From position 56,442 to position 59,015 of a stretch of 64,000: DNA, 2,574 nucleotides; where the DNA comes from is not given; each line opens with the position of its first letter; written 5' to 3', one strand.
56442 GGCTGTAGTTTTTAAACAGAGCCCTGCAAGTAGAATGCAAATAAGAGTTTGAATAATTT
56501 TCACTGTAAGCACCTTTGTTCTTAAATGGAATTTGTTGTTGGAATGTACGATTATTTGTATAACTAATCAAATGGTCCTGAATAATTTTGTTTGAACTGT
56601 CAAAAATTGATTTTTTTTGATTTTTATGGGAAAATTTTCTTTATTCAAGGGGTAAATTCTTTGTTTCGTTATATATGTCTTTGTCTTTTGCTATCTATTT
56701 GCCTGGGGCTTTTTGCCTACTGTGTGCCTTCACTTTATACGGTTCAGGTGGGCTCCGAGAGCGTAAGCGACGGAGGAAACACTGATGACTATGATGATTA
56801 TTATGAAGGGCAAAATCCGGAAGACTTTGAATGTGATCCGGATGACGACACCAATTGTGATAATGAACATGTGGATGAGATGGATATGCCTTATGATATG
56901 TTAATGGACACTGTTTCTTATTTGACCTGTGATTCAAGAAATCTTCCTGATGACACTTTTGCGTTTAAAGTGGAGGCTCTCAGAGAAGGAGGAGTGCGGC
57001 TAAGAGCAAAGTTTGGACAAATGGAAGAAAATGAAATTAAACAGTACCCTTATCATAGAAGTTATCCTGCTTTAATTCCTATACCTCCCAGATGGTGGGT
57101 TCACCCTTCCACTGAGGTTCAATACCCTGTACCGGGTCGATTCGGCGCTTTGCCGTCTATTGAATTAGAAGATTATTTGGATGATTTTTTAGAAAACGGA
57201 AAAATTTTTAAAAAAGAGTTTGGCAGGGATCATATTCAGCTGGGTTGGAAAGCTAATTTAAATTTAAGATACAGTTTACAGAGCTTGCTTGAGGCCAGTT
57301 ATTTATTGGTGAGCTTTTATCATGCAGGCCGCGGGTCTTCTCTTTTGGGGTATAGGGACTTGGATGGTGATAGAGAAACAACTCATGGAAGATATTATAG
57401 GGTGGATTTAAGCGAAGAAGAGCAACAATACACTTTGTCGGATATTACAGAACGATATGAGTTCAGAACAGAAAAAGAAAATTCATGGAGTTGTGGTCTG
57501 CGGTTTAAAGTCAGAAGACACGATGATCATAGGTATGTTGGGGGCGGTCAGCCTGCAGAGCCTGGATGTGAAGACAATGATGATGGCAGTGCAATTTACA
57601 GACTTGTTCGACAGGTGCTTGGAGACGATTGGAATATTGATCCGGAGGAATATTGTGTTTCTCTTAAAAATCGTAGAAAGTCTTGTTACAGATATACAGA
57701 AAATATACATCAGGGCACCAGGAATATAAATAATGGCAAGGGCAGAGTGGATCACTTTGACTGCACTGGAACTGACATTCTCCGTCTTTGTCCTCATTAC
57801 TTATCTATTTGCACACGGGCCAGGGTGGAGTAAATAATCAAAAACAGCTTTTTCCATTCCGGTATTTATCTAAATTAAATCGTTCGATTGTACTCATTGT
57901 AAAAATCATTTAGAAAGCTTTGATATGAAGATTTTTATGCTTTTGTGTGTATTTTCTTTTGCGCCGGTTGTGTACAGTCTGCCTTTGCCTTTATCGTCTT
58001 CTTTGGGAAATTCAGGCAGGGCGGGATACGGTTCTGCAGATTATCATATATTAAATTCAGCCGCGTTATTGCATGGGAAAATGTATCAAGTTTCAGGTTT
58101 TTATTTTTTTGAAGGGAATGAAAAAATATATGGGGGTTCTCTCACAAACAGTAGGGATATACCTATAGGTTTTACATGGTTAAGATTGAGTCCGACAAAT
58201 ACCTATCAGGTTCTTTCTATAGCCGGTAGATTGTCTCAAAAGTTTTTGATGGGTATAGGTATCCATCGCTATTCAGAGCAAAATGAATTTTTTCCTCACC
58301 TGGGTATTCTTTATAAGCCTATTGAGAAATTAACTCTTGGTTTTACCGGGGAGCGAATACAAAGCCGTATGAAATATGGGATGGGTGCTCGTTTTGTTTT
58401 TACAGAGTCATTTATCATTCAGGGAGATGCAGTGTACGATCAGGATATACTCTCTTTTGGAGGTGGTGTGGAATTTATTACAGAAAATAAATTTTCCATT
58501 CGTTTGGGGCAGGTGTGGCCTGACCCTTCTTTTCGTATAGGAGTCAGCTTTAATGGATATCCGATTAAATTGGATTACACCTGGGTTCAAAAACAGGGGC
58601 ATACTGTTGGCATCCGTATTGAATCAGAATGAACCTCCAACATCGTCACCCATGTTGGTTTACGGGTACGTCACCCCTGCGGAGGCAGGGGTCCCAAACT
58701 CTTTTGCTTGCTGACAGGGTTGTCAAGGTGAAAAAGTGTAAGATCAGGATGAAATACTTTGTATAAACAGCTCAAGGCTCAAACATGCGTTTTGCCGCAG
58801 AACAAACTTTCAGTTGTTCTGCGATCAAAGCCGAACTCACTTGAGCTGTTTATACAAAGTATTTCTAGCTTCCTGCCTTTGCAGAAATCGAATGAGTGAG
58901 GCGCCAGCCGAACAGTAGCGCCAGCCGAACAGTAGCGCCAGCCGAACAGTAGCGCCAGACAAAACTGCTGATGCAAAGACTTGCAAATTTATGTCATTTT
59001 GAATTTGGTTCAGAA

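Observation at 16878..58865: Six copies of a ~110-nt imperfect-palindrome element (H) with conserved unpaired cores and base-pair-preserving stem changes: candidate new structured RNA or ERIC-like element family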

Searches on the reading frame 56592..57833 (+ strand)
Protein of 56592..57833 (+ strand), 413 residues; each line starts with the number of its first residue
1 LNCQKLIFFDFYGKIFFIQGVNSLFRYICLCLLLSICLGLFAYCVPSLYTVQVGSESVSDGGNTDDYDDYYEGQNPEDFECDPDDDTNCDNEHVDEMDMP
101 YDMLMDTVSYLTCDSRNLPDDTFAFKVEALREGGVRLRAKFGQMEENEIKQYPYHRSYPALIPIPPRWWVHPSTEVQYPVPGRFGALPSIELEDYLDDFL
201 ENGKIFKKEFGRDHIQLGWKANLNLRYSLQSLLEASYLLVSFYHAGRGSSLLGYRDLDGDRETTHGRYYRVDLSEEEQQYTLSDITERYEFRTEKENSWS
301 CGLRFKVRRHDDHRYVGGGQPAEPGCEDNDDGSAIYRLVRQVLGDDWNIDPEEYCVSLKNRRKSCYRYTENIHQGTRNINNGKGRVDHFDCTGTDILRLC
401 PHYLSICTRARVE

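Call 90: find_homologous_proteins(query=window:56592-57833:+, max_evalue=1e-80)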
Query window:56592-57833:+ (413 aa): 15 proteins with E <= 1e-80 among 2705 candidates.
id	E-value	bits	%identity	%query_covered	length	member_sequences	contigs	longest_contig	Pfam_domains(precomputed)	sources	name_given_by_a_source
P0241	7.2e-293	989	100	100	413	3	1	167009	-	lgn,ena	-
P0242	7.8e-221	752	76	100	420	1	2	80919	-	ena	-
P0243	7.3e-213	725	77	94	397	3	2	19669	-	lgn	-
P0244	4.6e-189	647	73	89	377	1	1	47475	-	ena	-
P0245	1.6e-182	625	63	99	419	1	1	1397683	-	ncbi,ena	-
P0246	9.3e-175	600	64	99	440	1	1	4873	-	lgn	-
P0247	1.9e-165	569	65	93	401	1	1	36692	-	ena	-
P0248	1.3e-162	560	61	94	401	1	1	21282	-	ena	-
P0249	4.9e-152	525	57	91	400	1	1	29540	-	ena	-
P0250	3.9e-150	519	56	99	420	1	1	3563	-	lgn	-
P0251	4.9e-147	508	55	97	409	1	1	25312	-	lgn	-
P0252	6.1e-146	505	56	93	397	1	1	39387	-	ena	-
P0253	1.1e-143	497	55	91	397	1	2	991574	-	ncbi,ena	-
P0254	3.2e-135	469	60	77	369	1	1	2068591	-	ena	-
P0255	2.1e-104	368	58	69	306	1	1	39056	-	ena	-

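Call 91: find_encoding_contigs(protein=P0242, flank=10000, max_places=1)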
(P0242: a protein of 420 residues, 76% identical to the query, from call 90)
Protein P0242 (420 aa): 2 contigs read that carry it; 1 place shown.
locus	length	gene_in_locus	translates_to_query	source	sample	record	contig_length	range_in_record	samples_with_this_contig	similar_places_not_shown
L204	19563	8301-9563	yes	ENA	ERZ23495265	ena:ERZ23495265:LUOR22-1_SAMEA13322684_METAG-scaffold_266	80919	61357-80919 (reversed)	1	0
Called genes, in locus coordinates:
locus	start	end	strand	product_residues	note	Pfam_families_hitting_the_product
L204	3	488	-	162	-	?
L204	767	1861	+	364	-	-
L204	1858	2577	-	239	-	PF01255:Prenyltransf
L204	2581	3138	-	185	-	PF01765:RRF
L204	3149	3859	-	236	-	PF00696:AA_kinase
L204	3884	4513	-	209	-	PF25025:EF-Ts_N, PF00889:EF_TS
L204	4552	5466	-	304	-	PF00318:Ribosomal_S2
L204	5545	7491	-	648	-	PF17764:PriA_3primeBD, PF04851:ResIII, PF00270:DEAD, PF18319:Zn_ribbon_PriA (weak), PF00271:Helicase_C (weak), PF18074:PriA_C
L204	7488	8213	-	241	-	-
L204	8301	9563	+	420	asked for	-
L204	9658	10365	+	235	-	-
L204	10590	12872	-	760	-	PF00580:UvrD-helicase, PF01443:Viral_helicase1 (faint), PF13245:AAA_19, PF13361:UvrD_C, PF13538:UvrD_C_2 (faint)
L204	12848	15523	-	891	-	PF12705:PDDEXK_1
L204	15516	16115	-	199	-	PF01121:CoaE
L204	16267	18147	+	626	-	PF00069:Pkinase, PF07714:PK_Tyr_Ser-Thr, PF08308:PEGA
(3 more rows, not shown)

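Call 92: find_encoding_contigs(protein=P0243, flank=10000, max_places=1)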
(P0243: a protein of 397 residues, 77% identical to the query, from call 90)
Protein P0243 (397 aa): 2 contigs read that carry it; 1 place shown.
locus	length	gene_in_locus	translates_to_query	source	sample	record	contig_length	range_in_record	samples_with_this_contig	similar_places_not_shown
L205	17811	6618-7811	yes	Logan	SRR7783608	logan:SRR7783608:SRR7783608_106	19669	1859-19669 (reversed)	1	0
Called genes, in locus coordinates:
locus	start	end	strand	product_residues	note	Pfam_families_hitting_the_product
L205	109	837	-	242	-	PF01255:Prenyltransf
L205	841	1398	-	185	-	PF01765:RRF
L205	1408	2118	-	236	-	PF00696:AA_kinase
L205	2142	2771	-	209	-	PF25025:EF-Ts_N, PF00889:EF_TS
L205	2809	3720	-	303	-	PF00318:Ribosomal_S2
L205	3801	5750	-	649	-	PF17764:PriA_3primeBD, PF04851:ResIII, PF00270:DEAD, PF18319:Zn_ribbon_PriA (weak), PF00271:Helicase_C (weak), PF18074:PriA_C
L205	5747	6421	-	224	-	-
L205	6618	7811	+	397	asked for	-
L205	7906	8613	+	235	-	-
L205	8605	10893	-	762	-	PF00580:UvrD-helicase, PF01443:Viral_helicase1 (faint), PF13245:AAA_19, PF13361:UvrD_C, PF13538:UvrD_C_2 (faint)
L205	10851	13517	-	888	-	PF12705:PDDEXK_1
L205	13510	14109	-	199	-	PF01121:CoaE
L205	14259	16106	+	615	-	PF00069:Pkinase, PF07714:PK_Tyr_Ser-Thr, PF08308:PEGA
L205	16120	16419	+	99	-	-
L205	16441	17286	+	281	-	PF01513:NAD_kinase, PF20143:NAD_kinase_C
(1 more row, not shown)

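Call 93: find_encoding_contigs(protein=P0245, flank=10000, max_places=1)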
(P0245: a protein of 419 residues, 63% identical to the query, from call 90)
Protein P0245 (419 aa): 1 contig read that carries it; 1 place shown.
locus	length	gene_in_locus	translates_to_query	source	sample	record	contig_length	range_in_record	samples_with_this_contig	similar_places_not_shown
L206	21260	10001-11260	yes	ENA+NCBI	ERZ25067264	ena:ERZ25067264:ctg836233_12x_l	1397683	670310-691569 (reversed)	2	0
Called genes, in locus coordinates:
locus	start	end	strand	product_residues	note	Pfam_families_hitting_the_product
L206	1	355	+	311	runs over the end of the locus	PF01479:S4 (weak), PF00849:PseudoU_synth_2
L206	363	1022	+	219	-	PF02578:Cu-oxidase_4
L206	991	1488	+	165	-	-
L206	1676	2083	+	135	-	-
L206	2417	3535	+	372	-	-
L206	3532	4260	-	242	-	PF01255:Prenyltransf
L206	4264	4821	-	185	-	PF01765:RRF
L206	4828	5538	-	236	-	PF00696:AA_kinase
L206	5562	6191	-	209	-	PF00889:EF_TS, PF25025:EF-Ts_N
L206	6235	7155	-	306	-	PF00318:Ribosomal_S2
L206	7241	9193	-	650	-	PF17764:PriA_3primeBD, PF04851:ResIII, PF00270:DEAD, PF18319:Zn_ribbon_PriA (weak), PF00271:Helicase_C (weak), PF18074:PriA_C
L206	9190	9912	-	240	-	-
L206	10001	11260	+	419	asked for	-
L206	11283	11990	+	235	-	-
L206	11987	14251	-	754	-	PF00580:UvrD-helicase, PF01443:Viral_helicase1 (faint), PF13245:AAA_19, PF13604:AAA_30 (faint), PF13361:UvrD_C, PF13538:UvrD_C_2 (faint)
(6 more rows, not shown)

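Call 94: find_encoding_contigs(protein=P0253, flank=10000, max_places=1)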
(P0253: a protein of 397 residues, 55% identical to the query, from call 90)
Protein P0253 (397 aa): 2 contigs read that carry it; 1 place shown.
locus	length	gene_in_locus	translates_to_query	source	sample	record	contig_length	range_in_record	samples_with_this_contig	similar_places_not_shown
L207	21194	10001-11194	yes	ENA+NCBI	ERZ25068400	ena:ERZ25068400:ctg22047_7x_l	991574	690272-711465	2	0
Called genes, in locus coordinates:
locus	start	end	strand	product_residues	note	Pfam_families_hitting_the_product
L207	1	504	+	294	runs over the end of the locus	PF00849:PseudoU_synth_2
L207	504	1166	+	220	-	PF02578:Cu-oxidase_4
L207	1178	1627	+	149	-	-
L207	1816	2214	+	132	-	-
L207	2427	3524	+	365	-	-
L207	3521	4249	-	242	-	PF01255:Prenyltransf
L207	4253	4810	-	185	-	PF01765:RRF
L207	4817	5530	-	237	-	PF00696:AA_kinase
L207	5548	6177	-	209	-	PF25025:EF-Ts_N, PF00889:EF_TS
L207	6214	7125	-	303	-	PF00318:Ribosomal_S2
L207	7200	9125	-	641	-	PF17764:PriA_3primeBD, PF00270:DEAD, PF04851:ResIII, PF18319:Zn_ribbon_PriA (weak), PF00271:Helicase_C (weak), PF18074:PriA_C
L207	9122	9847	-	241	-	-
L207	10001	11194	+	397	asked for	-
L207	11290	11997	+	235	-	-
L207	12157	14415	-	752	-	PF00580:UvrD-helicase, PF01443:Viral_helicase1 (faint), PF13245:AAA_19, PF13361:UvrD_C, PF13538:UvrD_C_2 (faint)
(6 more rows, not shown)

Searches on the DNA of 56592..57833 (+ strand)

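Call 95: search_with_rna_model(model_id=R1, sources=[L204, L205, L206, L207], max_evalue=1)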
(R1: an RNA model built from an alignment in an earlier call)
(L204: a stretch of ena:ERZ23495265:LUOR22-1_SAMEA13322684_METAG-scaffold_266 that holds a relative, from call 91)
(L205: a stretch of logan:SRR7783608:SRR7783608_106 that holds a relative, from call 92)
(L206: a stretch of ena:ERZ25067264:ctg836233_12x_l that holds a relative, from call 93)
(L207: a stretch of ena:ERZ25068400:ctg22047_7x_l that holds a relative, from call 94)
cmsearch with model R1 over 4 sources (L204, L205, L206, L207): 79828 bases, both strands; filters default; matches with E-value up to 1: 0.
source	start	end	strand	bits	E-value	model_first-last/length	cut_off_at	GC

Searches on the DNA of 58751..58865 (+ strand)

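Call 74: search_dna_similar(query=window:58751-58865:+, collection=plasmids, mode=distant, max_evalue=0.001)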
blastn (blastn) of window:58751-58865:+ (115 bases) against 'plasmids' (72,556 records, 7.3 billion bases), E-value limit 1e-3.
No match.

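Call 75: search_dna_similar(query=window:58751-58865:+, collection=phages, mode=distant, max_evalue=0.001)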
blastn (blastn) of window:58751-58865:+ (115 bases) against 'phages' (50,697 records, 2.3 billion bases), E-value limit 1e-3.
No match.
